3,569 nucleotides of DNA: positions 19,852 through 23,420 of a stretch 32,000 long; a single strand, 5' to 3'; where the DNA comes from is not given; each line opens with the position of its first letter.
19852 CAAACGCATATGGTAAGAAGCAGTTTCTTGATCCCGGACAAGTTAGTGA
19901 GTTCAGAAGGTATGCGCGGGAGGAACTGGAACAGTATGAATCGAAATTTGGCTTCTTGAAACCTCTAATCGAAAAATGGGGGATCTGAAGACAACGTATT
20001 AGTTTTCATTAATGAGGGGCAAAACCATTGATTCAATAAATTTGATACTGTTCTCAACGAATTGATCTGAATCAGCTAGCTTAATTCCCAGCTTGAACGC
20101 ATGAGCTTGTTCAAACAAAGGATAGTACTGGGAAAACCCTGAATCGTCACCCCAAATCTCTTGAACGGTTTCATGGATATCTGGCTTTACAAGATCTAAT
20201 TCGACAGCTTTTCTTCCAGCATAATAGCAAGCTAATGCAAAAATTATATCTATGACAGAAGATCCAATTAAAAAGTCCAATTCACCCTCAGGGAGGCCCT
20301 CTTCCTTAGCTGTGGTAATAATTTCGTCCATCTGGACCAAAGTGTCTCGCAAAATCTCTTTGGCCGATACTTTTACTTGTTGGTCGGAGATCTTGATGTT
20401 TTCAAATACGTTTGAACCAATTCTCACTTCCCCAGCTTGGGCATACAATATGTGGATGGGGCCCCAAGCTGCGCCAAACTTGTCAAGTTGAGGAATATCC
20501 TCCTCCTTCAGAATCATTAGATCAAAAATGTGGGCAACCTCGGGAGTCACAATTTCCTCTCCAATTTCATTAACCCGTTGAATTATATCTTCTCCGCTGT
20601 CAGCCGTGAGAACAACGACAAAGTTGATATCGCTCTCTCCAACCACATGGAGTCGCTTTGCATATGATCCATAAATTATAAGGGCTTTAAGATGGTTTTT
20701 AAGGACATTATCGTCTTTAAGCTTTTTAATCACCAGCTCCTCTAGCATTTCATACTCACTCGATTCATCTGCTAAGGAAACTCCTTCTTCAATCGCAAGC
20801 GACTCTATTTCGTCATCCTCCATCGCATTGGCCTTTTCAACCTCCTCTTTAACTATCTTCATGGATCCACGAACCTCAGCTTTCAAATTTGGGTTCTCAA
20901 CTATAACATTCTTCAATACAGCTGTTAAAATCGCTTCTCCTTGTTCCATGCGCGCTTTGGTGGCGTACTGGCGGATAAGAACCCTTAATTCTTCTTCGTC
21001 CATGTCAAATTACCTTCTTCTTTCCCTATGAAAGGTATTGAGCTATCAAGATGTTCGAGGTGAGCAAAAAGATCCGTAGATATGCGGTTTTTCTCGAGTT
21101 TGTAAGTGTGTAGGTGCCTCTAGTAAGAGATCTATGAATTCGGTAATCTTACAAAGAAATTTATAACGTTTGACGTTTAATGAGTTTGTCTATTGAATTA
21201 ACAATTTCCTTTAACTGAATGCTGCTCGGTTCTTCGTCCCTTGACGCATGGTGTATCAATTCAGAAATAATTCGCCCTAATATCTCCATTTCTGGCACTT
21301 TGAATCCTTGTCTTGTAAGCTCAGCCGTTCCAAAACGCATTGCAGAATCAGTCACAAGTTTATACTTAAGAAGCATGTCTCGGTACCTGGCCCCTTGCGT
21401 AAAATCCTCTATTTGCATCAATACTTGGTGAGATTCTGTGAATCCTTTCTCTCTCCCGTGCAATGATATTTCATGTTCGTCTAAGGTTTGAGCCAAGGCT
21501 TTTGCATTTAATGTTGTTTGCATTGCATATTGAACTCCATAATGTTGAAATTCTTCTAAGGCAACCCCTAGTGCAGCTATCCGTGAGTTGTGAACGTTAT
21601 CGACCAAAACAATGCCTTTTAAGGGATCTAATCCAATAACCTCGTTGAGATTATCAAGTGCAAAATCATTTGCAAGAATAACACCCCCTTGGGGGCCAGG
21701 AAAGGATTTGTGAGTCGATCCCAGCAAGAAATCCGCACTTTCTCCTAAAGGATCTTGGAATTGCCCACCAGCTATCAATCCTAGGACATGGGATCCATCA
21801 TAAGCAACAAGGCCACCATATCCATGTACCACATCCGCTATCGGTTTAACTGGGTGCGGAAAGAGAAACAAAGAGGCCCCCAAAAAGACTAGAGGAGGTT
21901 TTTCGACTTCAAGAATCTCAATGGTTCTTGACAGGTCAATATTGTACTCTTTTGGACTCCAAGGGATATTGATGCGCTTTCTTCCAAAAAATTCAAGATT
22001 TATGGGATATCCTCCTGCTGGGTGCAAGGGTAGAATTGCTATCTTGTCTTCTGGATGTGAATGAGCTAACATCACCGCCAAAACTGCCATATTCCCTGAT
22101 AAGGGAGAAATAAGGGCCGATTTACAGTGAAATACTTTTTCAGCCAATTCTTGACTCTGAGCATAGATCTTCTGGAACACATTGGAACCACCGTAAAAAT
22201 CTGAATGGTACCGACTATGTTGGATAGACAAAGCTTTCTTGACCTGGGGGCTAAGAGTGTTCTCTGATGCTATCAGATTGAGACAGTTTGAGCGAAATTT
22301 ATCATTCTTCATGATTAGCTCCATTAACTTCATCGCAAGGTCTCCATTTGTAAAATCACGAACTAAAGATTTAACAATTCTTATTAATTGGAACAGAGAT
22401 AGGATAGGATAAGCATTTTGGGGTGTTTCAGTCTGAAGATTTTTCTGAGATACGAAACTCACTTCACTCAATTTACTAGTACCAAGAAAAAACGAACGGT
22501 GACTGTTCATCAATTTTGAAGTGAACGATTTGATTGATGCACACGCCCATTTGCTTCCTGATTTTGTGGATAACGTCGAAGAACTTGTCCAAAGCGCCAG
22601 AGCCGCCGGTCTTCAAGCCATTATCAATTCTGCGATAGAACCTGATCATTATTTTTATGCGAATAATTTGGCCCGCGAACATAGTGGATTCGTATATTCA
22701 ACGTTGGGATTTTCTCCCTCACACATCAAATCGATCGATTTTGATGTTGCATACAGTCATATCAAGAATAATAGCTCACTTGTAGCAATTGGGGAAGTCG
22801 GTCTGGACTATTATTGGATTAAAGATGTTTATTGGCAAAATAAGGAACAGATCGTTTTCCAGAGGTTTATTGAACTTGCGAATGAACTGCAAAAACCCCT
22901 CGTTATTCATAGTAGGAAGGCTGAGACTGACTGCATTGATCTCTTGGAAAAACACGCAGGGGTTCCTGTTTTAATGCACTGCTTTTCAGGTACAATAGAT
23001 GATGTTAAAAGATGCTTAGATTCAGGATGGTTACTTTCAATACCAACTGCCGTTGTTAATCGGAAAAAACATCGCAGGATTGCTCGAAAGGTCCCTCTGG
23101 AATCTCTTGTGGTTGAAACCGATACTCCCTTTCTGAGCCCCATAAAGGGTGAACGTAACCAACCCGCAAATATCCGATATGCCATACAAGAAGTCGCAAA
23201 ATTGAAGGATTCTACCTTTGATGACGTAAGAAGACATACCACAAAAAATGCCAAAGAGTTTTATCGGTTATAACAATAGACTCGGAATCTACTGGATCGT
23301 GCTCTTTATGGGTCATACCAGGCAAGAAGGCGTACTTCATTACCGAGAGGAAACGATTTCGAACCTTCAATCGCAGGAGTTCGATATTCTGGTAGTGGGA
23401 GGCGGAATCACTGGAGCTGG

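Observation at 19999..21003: Nucleotidyltransferase fused to the N-terminal domain of archaeal glutamyl-tRNA synthetase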

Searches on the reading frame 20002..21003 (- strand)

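Call 4: search_protein_families(library=pfam, proteins=[window:20002-21003:-], max_evalue=1)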
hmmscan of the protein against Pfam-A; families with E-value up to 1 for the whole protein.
window:20002-21003:- (334 aa): 2 families
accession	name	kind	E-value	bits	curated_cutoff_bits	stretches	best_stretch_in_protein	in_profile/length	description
PF18765.7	Polbeta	-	0.0016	19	26.9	1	100-169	6-73/93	Polymerase beta, Nucleotidyltransferase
PF01909.29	NTP_transf_2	-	0.012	16.4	21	1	94-153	3-66/93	Nucleotidyltransferase domain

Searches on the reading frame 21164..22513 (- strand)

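Call 4: search_protein_families(library=pfam, proteins=[window:21164-22513:-], max_evalue=1)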
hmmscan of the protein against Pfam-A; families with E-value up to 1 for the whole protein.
window:21164-22513:- (450 aa): 3 families
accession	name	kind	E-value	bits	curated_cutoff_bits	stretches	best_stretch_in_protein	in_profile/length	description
PF00464.25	SHMT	-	7e-24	84.6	27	1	62-415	7-398/399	Serine hydroxymethyltransferase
PF07380.17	Pneumo_M2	-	0.17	12.5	27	1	79-128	20-70/89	Pneumovirus M2 protein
PF24139.1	TPR_TNPO3_IPO13_4th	-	0.2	12.1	27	1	48-137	15-100/105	Transportin-3/Importin-13 fourth TPR domain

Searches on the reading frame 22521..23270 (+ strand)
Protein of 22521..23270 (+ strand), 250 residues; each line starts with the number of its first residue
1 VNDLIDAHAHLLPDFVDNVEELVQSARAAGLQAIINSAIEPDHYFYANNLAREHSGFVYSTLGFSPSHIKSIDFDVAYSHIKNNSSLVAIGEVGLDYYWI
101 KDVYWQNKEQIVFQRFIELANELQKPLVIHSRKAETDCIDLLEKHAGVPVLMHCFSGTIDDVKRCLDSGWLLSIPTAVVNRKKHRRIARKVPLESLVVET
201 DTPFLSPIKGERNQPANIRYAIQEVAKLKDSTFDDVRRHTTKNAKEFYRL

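Call 88: search_protein_families(library=pfam, proteins=[window:22521-23270:+], max_evalue=0.0001)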
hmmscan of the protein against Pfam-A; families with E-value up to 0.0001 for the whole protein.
window:22521-23270:+ (250 aa): 1 family
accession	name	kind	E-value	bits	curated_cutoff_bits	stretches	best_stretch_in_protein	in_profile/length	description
PF01026.27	TatD_DNase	-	1.3e-63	215.2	27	1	5-249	1-253/253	TatD related DNase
